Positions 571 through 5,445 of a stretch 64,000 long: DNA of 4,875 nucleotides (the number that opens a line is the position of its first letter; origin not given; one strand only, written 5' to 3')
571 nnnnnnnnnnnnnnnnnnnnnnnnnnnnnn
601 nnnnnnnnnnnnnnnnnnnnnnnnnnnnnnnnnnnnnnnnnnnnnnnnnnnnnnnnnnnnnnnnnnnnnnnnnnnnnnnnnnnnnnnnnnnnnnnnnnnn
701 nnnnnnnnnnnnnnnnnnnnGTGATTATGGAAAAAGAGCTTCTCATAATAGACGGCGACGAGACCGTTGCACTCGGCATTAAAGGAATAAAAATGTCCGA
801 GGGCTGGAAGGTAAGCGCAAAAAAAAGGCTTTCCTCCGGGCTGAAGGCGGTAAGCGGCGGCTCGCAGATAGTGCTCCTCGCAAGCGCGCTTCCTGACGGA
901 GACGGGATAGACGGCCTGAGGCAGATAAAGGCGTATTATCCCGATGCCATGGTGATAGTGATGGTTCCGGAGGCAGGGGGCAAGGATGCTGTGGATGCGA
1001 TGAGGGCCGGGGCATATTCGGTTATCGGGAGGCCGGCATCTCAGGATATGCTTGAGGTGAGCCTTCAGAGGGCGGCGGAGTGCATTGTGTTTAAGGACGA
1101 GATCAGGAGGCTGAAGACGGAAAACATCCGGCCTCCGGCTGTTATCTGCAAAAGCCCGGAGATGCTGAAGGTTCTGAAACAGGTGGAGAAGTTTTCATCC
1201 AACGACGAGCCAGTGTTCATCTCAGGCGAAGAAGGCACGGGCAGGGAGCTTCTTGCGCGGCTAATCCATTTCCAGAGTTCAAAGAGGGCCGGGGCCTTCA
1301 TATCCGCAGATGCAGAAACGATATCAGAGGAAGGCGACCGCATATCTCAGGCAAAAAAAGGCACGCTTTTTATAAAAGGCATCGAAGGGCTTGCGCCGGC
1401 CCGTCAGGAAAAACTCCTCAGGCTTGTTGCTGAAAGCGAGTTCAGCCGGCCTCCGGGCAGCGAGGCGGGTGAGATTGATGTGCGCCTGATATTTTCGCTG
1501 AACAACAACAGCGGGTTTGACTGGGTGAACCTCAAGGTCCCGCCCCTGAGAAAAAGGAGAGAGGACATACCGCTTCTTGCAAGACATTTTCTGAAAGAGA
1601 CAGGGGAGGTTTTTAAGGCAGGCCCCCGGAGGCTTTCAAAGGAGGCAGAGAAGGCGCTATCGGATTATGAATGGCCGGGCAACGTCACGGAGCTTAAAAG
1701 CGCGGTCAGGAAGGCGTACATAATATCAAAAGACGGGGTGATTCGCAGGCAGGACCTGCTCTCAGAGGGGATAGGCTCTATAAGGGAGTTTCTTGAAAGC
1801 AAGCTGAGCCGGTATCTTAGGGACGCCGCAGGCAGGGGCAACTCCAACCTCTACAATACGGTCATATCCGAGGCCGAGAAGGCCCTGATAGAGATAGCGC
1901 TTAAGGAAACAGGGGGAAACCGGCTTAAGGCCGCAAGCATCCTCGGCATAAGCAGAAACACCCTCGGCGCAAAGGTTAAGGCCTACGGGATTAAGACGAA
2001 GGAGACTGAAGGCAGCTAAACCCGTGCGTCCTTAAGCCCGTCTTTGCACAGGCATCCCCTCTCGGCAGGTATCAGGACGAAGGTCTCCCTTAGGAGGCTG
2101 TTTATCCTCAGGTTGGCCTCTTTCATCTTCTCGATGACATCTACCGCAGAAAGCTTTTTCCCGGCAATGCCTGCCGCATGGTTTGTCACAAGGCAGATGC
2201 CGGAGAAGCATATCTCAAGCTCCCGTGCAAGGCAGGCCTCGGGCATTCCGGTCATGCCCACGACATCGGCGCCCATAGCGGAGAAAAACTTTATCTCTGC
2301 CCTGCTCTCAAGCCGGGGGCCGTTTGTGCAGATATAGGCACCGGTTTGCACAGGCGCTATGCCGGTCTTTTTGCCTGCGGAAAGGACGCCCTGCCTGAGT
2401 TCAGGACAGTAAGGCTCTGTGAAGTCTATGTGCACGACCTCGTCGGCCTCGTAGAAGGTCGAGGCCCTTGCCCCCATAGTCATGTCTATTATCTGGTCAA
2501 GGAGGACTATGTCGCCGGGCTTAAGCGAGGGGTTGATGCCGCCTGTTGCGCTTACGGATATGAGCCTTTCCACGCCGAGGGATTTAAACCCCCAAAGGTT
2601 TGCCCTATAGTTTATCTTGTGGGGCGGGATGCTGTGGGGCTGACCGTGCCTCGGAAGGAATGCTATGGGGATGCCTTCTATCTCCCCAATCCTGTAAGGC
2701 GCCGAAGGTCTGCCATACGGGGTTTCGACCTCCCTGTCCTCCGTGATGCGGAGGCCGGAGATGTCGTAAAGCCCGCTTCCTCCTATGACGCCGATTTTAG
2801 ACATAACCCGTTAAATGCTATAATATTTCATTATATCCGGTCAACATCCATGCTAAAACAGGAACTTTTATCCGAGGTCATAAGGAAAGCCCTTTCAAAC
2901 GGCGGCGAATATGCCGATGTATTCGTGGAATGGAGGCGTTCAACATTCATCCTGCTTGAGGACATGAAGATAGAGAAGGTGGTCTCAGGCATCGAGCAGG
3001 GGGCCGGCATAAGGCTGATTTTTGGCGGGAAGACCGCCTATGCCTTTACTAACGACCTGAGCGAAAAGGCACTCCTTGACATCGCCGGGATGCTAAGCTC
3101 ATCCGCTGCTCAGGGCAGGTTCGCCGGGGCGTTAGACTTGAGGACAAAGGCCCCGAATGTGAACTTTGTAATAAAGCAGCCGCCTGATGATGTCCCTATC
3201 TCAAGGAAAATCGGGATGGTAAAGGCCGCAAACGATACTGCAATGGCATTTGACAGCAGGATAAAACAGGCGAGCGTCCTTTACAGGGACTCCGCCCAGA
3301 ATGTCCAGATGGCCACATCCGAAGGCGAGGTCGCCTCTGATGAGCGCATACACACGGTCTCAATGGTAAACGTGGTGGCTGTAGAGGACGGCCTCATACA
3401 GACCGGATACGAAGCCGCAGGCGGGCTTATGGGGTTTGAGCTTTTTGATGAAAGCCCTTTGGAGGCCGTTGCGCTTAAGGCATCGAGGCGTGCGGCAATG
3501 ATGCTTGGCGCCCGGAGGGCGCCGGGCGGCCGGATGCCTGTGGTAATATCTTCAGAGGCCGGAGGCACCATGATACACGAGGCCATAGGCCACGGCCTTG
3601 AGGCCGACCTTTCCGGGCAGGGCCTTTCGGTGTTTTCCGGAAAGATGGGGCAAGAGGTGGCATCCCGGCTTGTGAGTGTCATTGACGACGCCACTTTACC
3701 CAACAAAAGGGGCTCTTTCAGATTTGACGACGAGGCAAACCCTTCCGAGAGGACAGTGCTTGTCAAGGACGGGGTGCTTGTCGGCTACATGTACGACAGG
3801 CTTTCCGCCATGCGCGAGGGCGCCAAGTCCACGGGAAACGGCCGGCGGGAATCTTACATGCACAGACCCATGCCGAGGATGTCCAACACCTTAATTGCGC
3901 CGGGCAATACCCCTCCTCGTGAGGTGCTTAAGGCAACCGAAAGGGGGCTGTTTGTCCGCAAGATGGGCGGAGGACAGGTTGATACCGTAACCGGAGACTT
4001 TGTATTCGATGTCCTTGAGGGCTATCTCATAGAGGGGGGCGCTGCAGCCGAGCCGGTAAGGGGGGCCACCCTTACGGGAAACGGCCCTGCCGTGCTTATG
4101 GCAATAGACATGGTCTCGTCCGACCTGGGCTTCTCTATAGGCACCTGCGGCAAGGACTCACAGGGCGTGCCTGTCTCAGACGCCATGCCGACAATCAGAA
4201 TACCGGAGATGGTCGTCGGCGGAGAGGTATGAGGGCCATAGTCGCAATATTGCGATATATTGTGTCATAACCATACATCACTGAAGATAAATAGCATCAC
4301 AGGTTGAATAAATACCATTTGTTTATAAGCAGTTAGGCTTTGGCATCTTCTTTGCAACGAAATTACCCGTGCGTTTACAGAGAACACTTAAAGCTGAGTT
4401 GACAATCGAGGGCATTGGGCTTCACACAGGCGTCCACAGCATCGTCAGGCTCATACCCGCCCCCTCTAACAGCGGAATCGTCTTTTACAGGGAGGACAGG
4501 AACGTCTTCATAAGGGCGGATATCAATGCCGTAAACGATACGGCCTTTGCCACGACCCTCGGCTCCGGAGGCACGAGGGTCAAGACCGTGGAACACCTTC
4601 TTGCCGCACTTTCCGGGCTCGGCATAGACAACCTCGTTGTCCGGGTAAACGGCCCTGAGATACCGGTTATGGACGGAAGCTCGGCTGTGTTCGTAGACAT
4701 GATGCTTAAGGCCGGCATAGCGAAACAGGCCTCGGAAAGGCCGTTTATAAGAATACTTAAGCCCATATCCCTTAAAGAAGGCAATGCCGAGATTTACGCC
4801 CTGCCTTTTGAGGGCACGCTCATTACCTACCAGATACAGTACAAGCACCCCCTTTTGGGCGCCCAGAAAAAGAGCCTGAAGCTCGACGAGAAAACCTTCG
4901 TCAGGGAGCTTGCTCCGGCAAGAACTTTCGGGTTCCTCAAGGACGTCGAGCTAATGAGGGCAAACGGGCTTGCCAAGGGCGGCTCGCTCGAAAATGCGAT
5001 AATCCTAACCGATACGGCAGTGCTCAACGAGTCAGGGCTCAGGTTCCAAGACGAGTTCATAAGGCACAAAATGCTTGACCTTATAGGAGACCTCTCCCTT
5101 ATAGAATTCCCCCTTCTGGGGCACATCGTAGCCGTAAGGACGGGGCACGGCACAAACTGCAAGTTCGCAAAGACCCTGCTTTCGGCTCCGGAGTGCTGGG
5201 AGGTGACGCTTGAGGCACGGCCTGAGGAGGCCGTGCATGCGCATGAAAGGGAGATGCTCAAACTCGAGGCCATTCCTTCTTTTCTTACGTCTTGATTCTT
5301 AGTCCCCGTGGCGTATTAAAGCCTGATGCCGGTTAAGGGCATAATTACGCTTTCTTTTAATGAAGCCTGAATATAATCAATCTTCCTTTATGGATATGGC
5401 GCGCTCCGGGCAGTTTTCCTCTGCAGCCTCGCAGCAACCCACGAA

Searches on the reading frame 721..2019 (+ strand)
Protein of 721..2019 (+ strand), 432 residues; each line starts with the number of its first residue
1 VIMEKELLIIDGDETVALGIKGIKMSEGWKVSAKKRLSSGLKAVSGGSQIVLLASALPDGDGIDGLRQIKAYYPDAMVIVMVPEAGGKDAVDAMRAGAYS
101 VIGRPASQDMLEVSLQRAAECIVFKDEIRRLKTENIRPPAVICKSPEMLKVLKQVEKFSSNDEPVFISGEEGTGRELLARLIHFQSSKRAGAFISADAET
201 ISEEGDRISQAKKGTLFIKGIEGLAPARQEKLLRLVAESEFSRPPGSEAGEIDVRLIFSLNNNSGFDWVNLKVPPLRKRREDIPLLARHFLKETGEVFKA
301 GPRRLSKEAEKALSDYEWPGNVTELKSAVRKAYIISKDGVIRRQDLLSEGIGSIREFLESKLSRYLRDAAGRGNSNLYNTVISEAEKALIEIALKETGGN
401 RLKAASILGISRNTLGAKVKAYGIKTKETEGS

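Call 58: search_protein_families(library=pfam, proteins=[window:721-2019:+], max_evalue=0.00001)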
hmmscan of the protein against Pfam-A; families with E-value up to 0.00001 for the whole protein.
window:721-2019:+ (432 aa): 5 families
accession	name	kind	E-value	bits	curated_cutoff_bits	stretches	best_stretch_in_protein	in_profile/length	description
PF25601.1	AAA_lid_14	-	1.9e-21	76.1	27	1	277-349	1-73/87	AAA+ ATPase lid domain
PF00158.32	Sigma54_activat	-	1.1e-20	74.5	20.2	2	142-203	2-63/168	Sigma-54 interaction domain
PF14532.12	Sigma54_activ_2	-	8.1e-15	55.7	25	1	143-243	2-96/138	Sigma-54 interaction domain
PF02954.25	HTH_8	-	5.7e-13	48.8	22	1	383-422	3-42/42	Bacterial regulatory protein, Fis family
PF00072.30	Response_reg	-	2.8e-08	34.4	30.2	1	8-112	2-107/111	Response regulator receiver domain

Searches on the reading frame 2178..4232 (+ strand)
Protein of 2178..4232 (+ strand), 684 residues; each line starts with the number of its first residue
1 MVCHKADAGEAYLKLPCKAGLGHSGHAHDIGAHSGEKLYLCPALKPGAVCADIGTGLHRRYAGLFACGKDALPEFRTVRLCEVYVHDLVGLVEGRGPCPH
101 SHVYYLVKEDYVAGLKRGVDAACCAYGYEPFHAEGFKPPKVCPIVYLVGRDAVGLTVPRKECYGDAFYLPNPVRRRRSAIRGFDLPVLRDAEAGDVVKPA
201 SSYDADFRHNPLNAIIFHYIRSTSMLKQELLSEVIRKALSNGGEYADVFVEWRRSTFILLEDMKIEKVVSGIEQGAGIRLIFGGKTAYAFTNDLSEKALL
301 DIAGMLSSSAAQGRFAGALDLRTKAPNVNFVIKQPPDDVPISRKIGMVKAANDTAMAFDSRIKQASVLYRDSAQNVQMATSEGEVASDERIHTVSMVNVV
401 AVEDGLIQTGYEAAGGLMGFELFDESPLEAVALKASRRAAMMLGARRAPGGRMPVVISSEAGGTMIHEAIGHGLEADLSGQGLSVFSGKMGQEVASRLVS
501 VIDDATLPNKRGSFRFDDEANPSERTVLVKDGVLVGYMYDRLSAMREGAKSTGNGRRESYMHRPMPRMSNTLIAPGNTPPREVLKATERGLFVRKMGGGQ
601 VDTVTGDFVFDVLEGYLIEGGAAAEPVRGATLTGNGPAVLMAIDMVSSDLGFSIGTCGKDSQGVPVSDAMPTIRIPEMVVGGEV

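Call 58: search_protein_families(library=pfam, proteins=[window:2178-4232:+], max_evalue=0.00001)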
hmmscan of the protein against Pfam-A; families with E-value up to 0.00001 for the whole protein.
window:2178-4232:+ (684 aa): 3 families
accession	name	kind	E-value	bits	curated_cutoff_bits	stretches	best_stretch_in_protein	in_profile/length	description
PF19289.4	PmbA_TldD_3rd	-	1.8e-68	230.4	22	1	451-682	2-220/220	PmbA/TldA metallopeptidase C-terminal domain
PF19290.4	PmbA_TldD_2nd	-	3.9e-17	63.1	20.9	1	335-443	2-109/109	PmbA/TldA metallopeptidase central domain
PF01523.21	PmbA_TldD_1st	-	9.9e-15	54.9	20.9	1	246-303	1-58/65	PmbA/TldA metallopeptidase domain 1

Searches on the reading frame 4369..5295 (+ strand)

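Call 58: search_protein_families(library=pfam, proteins=[window:4369-5295:+], max_evalue=0.00001)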
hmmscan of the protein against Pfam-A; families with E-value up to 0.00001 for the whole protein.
window:4369-5295:+ (308 aa): 1 family
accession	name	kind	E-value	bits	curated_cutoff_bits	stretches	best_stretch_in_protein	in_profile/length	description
PF03331.19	LpxC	-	4e-102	341.8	27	1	4-271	1-267/268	UDP-3-O-acyl N-acetylglycosamine deacetylase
